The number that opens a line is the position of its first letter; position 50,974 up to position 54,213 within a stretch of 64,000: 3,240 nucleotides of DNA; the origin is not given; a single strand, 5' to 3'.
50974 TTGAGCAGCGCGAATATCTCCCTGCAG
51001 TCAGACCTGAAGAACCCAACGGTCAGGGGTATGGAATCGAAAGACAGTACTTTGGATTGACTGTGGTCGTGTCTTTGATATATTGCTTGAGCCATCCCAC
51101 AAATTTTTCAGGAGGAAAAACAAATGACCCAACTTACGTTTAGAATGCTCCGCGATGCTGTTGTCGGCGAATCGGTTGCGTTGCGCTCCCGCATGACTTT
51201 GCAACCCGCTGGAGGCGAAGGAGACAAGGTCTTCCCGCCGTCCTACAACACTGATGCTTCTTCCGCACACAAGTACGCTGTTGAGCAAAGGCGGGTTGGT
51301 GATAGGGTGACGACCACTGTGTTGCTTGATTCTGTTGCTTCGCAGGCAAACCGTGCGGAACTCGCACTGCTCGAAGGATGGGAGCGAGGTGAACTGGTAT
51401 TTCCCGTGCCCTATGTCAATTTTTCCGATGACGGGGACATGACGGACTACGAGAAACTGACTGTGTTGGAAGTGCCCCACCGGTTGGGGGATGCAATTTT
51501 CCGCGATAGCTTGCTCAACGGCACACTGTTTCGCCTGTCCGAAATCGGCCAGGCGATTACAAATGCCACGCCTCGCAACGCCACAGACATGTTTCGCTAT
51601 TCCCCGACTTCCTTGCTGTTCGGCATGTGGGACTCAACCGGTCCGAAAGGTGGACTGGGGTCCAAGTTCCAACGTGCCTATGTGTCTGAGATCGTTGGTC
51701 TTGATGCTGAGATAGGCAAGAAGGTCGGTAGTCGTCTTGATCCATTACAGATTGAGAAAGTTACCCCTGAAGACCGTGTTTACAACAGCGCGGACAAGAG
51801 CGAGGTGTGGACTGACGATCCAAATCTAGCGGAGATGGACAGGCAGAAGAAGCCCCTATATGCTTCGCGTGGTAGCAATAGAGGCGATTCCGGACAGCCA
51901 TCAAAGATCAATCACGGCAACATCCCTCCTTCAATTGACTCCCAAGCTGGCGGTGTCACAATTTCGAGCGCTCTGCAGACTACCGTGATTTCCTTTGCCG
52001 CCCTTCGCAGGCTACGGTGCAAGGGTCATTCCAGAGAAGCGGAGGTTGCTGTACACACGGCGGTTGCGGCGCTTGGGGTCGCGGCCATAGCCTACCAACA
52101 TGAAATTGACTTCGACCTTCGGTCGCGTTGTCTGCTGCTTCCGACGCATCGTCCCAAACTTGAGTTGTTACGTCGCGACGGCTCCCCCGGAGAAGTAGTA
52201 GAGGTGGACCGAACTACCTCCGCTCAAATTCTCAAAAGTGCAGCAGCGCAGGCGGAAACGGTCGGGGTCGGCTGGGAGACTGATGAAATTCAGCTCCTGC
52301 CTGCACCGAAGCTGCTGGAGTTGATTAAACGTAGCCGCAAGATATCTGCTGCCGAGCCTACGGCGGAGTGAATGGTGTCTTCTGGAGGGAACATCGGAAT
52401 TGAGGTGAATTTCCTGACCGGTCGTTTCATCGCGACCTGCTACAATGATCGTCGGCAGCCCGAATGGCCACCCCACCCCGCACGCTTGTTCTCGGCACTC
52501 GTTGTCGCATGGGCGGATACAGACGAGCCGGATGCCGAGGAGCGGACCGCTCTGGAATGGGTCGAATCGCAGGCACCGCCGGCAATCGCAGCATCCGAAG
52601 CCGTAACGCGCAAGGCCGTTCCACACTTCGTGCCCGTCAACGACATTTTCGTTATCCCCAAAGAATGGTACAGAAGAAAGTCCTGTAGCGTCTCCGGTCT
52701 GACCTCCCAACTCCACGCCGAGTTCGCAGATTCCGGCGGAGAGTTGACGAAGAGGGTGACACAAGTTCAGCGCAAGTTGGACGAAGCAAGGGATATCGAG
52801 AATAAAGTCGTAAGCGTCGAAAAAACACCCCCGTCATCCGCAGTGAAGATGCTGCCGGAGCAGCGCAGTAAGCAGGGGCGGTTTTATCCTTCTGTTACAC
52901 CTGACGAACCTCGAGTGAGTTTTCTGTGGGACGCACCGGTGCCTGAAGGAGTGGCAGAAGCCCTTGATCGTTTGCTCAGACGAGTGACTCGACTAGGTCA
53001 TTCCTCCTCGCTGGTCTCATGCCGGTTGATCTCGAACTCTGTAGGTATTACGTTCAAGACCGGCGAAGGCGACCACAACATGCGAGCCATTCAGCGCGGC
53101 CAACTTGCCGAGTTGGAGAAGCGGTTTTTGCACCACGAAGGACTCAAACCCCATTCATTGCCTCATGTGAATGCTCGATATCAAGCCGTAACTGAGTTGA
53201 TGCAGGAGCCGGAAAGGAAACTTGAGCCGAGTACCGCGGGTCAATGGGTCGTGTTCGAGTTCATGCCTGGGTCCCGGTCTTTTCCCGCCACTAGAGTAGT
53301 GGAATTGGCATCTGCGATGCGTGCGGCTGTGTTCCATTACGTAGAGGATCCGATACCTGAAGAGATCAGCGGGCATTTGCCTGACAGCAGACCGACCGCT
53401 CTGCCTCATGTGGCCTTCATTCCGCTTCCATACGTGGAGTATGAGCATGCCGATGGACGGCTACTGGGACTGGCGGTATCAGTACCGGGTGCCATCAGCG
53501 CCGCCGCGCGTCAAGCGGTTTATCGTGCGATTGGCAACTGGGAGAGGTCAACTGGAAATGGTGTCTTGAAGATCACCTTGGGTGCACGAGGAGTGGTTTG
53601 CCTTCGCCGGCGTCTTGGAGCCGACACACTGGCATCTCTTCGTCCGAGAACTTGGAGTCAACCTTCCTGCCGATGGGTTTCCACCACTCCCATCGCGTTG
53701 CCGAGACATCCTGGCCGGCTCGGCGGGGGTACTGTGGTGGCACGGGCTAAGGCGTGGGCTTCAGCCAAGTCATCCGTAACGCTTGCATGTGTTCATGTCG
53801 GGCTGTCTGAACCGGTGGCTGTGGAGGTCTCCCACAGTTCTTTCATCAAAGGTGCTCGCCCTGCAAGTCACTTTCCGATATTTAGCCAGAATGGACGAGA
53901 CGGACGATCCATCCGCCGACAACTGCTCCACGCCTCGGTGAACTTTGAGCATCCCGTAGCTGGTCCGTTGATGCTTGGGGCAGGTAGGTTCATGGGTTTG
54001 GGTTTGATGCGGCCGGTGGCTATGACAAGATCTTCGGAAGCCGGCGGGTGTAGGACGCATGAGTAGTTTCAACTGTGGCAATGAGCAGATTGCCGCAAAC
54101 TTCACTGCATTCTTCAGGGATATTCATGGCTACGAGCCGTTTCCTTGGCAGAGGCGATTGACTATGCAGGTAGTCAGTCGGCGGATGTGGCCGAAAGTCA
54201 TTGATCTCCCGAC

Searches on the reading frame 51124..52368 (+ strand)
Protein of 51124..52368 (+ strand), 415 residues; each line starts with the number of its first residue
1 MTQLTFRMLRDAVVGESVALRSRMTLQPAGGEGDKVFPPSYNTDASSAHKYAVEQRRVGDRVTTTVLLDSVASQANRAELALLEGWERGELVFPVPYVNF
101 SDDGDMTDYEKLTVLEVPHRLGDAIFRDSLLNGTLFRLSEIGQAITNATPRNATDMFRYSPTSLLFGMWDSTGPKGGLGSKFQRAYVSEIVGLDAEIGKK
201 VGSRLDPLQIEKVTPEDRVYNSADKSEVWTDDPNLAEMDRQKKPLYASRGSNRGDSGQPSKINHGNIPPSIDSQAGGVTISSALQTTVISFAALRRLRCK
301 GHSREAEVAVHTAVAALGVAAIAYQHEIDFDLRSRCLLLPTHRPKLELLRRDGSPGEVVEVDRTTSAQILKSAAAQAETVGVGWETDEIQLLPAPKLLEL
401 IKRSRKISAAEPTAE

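Call 91: search_protein_families(library=padloc, proteins=[window:51124-52368:+], max_evalue=1e-10)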
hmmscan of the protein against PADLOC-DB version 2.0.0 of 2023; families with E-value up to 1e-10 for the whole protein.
window:51124-52368:+ (415 aa): 4 families
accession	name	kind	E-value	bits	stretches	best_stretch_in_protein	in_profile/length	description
PDLC01630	Cas7g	-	3.6e-44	148.5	1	20-196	1-152/153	CAS-I-U; effector_G7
PDLC01351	Cas7g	-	5.2e-25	86.4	1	23-194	6-139/143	CAS-I-U; effector_G7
PDLC00994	Cas7g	-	5e-20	70.2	1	61-194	39-170/178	"CRISPR-associated protein GSU0053/csb1, Dpsyc system"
PDLC01291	Cas7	-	1.6e-17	62.5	1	19-194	2-143/151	CAS-I-U; effector_G7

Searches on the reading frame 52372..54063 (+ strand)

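Call 91: search_protein_families(library=padloc, proteins=[window:52372-54063:+], max_evalue=1e-10)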
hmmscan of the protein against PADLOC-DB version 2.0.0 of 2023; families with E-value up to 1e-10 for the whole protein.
window:52372-54063:+ (564 aa): 8 families
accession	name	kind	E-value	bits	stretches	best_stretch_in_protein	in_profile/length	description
PDLC01777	Cas56g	-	2.5e-117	390.7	1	9-550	3-428/431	-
PDLC00995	Cas56g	-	9.8e-90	300.1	1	8-549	2-492/492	"CRISPR-associated protein GSU0054/csb2, Dpsyc system"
PDLC01410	Cas56g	-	5.5e-87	291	1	8-550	2-428/431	CAS-I-U; effector_G5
PDLC01347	Cas5g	-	3.2e-44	150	1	24-548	5-374/374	CAS-I-U; effector_G5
PDLC01626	Cas56g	-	1.9e-41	140.7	2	164-548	83-412/412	CAS-I-U; effector_G5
PDLC01778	Cas56g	-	1.3e-31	108.7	1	181-548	109-447/449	-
PDLC01776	Cas56g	-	2.2e-16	57.6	0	166-392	99-337/497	-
PDLC01280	Cas5g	-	3.1e-15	54.2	1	323-544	199-384/384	CAS-I-U; effector_G5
